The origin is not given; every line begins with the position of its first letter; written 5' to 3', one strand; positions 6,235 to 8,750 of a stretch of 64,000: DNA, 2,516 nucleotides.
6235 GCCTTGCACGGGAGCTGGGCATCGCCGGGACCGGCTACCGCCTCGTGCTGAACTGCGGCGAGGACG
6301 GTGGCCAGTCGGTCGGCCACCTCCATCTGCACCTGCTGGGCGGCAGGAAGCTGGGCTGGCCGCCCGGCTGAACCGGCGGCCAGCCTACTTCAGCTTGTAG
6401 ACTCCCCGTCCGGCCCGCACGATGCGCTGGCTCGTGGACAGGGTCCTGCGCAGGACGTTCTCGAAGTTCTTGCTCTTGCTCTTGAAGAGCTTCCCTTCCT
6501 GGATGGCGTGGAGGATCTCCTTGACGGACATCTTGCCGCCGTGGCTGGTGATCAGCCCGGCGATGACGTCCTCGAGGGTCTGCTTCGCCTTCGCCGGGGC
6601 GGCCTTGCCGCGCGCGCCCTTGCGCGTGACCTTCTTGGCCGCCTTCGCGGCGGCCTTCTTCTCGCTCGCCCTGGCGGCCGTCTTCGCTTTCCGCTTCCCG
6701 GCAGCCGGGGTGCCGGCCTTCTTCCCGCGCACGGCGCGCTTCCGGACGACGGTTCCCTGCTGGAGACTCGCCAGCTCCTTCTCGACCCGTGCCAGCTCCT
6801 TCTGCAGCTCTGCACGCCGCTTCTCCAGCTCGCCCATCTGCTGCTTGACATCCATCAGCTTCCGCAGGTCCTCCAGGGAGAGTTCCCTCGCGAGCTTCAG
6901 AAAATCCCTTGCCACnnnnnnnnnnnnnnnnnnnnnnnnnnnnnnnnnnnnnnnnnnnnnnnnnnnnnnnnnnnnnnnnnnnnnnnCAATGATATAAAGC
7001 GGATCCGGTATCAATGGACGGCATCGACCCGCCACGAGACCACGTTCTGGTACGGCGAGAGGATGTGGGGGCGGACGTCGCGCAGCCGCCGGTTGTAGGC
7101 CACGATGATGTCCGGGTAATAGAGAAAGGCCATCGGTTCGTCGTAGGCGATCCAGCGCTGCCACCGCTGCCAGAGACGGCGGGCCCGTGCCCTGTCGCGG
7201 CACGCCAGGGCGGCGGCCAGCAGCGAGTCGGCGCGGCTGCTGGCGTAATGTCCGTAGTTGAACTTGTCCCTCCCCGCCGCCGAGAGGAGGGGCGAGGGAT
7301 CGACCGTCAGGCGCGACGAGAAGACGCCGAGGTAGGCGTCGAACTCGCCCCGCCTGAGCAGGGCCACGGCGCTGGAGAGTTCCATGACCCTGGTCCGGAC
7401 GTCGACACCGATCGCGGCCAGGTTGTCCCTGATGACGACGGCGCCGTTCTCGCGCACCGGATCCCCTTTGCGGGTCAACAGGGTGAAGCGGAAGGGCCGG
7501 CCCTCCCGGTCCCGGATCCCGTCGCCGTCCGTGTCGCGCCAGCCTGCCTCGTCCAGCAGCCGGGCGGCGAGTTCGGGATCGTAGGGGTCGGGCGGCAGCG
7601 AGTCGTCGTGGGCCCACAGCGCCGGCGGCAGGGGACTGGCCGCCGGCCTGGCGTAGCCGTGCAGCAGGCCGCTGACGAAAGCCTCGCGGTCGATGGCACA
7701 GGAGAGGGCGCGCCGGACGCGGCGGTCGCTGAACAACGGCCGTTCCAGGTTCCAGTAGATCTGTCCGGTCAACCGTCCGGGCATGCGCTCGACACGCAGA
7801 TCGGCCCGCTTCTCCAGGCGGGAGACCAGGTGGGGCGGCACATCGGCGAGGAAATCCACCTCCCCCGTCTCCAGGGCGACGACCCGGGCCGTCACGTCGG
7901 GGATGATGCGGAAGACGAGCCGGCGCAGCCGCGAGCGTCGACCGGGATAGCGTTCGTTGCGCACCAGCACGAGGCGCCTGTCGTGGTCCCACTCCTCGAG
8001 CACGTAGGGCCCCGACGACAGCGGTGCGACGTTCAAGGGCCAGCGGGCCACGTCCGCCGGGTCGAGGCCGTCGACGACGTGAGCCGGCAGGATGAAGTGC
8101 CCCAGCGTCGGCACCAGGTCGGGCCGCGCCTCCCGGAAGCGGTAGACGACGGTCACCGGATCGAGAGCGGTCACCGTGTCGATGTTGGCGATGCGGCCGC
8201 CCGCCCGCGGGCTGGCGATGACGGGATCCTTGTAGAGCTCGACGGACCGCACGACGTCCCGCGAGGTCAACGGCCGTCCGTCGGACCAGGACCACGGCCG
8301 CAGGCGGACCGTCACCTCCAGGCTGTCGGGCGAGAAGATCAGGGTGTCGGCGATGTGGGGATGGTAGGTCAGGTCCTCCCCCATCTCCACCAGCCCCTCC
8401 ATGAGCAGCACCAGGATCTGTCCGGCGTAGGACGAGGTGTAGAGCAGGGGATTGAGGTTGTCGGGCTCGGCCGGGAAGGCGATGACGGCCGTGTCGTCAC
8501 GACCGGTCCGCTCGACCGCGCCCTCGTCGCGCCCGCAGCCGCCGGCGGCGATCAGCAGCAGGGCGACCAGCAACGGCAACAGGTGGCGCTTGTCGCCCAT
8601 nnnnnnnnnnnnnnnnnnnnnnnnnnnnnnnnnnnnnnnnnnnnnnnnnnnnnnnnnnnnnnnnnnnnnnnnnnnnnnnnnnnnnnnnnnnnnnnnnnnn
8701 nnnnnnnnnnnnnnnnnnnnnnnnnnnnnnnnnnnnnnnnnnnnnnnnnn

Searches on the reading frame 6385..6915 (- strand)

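Call 21: search_protein_families(library=pfam, proteins=[window:6385-6915:-])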
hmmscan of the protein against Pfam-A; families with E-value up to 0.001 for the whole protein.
window:6385-6915:- (176 aa): 1 family
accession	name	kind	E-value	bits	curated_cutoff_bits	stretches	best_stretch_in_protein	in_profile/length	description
PF05066.19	HARE-HTH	-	9.7e-06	26.3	25.9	1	124-175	13-68/71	HB1, ASXL, restriction endonuclease HTH domain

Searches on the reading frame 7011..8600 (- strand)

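Call 21: search_protein_families(library=pfam, proteins=[window:7011-8600:-])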
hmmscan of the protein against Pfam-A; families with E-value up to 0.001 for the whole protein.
window:7011-8600:- (529 aa): 1 family
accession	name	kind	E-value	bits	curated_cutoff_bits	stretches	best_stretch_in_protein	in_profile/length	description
PF00496.27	SBP_bac_5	-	3.4e-82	276.9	32.4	1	79-441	2-359/368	Bacterial extracellular solute-binding proteins, family 5 Middle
